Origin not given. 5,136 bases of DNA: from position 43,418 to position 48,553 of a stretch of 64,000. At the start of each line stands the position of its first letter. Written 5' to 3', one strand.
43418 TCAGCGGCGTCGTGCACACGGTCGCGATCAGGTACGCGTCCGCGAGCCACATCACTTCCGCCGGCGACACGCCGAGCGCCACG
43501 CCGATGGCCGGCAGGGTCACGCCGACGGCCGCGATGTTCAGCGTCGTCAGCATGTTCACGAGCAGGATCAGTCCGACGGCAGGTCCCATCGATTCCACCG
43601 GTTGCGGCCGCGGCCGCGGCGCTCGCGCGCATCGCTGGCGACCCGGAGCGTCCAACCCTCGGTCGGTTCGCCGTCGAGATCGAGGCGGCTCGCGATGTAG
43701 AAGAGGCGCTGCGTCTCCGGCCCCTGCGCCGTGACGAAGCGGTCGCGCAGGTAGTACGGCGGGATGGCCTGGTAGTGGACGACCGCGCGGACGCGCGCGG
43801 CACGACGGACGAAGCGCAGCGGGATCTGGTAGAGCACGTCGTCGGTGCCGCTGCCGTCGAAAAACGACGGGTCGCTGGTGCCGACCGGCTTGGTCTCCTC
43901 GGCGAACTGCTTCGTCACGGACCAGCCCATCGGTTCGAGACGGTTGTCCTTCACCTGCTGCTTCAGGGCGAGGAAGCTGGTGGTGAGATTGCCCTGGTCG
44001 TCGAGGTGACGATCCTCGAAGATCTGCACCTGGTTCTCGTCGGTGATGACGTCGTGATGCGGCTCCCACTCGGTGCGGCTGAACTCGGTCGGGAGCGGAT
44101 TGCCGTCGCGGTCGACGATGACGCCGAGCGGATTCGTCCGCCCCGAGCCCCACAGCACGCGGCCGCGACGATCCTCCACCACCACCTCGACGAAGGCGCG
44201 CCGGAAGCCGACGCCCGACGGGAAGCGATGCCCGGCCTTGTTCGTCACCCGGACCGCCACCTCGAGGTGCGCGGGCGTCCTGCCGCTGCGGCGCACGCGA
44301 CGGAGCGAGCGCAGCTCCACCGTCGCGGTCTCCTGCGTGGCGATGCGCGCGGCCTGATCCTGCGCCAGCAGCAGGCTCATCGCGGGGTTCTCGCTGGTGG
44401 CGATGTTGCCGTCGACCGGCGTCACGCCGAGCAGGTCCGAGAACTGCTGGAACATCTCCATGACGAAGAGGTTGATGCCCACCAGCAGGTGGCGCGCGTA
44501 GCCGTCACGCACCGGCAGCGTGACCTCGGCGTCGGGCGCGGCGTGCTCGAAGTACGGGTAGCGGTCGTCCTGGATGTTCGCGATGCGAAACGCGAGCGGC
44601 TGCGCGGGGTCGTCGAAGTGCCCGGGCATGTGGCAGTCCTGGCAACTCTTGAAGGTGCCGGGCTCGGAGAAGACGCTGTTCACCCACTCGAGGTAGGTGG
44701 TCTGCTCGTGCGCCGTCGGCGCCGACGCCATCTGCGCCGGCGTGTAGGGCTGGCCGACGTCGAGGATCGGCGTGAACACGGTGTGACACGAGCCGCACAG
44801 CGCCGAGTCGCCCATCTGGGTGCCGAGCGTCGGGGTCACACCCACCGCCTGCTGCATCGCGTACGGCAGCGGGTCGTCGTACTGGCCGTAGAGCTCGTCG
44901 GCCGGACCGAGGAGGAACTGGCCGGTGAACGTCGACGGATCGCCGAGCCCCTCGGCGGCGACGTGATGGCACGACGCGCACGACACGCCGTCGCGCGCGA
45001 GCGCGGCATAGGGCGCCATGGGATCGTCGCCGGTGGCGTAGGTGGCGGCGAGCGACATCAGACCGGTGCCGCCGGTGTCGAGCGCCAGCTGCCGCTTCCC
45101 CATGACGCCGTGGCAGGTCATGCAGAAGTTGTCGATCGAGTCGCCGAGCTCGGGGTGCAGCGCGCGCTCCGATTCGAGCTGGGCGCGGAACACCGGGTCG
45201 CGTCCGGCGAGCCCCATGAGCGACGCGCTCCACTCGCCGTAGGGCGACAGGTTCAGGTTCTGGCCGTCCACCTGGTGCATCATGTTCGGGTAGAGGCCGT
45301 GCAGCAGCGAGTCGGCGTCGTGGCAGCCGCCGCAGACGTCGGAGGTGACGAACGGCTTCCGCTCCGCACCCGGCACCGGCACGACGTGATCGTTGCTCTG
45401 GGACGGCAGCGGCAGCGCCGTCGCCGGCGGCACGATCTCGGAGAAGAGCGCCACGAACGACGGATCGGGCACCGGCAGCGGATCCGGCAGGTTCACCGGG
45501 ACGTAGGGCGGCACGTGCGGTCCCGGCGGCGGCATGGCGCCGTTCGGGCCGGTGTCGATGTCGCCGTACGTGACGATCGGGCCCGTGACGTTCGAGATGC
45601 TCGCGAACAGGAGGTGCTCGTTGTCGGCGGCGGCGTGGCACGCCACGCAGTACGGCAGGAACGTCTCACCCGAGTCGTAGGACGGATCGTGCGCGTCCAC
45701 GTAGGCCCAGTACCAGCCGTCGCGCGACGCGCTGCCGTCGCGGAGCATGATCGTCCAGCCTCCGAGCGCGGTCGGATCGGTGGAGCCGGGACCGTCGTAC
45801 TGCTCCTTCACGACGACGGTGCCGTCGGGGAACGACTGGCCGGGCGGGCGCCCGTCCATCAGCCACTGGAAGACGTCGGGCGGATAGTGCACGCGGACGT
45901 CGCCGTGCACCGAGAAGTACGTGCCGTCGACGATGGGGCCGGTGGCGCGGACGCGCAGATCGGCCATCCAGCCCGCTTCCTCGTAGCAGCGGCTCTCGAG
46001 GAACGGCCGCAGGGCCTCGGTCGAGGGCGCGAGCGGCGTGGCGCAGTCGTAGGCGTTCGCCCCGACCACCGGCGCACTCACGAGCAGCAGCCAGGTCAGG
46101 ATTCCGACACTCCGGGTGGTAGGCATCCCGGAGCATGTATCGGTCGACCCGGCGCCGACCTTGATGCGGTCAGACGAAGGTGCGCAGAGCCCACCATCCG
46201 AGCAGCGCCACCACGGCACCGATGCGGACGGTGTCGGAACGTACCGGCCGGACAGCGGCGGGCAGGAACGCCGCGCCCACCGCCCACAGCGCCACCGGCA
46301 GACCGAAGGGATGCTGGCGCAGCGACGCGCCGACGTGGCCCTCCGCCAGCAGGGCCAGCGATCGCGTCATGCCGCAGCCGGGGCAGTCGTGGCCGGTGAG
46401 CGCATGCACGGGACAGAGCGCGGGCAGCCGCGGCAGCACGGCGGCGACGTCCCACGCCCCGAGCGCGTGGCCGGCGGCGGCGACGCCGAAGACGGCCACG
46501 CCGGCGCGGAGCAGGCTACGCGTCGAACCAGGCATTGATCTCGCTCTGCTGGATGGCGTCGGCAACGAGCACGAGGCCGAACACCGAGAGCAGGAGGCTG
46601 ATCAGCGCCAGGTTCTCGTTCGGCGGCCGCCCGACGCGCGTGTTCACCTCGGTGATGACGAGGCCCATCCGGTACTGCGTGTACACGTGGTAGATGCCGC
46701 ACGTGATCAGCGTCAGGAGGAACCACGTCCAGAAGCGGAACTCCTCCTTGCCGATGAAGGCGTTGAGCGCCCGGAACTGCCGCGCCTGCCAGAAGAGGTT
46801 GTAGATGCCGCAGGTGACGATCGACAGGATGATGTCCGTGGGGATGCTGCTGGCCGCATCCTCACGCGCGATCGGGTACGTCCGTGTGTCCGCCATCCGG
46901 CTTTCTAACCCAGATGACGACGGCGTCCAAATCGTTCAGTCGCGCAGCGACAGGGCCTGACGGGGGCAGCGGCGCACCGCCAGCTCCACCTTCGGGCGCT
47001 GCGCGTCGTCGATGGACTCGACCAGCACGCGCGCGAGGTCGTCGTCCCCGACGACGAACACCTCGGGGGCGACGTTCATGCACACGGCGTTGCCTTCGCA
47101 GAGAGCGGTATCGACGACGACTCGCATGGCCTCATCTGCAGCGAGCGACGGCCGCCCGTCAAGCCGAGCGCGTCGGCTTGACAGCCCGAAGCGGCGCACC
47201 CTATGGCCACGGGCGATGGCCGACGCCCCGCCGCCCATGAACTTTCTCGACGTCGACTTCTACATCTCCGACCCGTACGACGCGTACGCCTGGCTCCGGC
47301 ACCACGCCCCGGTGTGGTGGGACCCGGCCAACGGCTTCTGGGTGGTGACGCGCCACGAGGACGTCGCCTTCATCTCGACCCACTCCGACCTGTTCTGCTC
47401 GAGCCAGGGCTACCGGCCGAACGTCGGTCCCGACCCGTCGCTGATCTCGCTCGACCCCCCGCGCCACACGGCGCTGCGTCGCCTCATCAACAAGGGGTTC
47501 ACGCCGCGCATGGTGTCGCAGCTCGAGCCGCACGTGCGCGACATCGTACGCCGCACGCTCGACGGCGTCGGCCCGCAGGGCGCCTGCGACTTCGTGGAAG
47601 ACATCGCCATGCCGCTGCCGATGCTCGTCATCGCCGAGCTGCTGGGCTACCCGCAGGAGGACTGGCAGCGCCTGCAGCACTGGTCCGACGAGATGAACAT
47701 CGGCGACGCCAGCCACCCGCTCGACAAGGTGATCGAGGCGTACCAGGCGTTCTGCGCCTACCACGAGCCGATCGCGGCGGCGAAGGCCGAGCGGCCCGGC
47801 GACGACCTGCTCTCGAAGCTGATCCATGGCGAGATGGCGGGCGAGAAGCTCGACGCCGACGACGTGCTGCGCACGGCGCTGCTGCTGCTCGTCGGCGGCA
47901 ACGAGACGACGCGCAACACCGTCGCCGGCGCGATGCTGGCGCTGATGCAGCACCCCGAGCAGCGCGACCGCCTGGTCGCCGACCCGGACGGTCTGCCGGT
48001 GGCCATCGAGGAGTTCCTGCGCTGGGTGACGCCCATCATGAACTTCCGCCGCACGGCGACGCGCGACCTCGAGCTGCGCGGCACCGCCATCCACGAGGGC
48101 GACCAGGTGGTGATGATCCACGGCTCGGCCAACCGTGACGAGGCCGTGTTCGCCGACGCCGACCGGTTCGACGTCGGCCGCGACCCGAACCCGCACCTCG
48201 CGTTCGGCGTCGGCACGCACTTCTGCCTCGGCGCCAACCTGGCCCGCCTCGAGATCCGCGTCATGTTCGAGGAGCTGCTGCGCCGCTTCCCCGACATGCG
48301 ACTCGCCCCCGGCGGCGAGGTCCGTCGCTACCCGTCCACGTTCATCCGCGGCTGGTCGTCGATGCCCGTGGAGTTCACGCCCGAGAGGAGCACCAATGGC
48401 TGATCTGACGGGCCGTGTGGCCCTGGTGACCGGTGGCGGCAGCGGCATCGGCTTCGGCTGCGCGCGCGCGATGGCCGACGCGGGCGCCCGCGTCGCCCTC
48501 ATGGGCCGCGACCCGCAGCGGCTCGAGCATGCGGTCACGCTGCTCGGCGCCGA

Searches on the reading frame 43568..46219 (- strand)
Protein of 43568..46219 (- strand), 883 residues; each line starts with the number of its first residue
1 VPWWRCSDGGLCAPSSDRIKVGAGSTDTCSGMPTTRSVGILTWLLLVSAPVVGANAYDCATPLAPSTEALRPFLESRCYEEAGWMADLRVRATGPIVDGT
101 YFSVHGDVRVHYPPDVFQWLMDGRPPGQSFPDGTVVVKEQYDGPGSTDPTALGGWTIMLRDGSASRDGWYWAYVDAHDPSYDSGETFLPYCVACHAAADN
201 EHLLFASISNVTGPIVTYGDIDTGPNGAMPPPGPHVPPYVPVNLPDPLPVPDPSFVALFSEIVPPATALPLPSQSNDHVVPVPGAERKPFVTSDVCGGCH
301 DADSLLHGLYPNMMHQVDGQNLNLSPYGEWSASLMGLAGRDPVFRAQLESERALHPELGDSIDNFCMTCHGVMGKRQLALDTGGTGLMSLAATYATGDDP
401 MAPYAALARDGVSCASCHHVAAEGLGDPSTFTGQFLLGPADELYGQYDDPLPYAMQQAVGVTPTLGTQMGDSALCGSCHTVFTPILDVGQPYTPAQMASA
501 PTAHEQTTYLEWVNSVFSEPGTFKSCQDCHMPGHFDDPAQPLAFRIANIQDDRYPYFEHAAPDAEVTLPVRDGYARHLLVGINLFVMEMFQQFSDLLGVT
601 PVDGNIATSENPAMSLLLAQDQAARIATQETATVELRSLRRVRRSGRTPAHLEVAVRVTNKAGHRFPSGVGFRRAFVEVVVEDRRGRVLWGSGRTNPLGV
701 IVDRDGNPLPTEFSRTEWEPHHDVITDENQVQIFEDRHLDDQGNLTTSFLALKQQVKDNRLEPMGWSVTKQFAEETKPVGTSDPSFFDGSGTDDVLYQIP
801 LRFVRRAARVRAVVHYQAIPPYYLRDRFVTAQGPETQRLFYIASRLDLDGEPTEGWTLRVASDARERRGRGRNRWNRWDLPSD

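Call 48: search_protein_families(library=pfam, proteins=[window:43568-46219:-])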
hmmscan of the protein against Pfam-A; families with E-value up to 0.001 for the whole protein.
window:43568-46219:- (883 aa): 2 families
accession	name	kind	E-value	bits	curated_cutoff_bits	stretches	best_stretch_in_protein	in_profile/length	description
PF16694.10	Cytochrome_P460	-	7.7e-08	33.2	27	1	127-205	38-124/125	Cytochrome P460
PF22113.1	Mtrc-MtrF_II-IV_dom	-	0.00012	22.1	30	0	365-535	30-168/176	Outer membrane cytochrome MtrC/MtrF-like, domains II/IV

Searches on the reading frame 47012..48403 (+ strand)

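Call 48: search_protein_families(library=pfam, proteins=[window:47012-48403:+])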
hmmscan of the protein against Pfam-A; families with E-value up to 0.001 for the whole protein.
window:47012-48403:+ (463 aa): 1 family
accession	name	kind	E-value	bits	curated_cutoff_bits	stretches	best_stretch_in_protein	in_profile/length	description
PF00067.27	p450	-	2.9e-29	102.6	22.8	2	331-426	327-432/462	Cytochrome P450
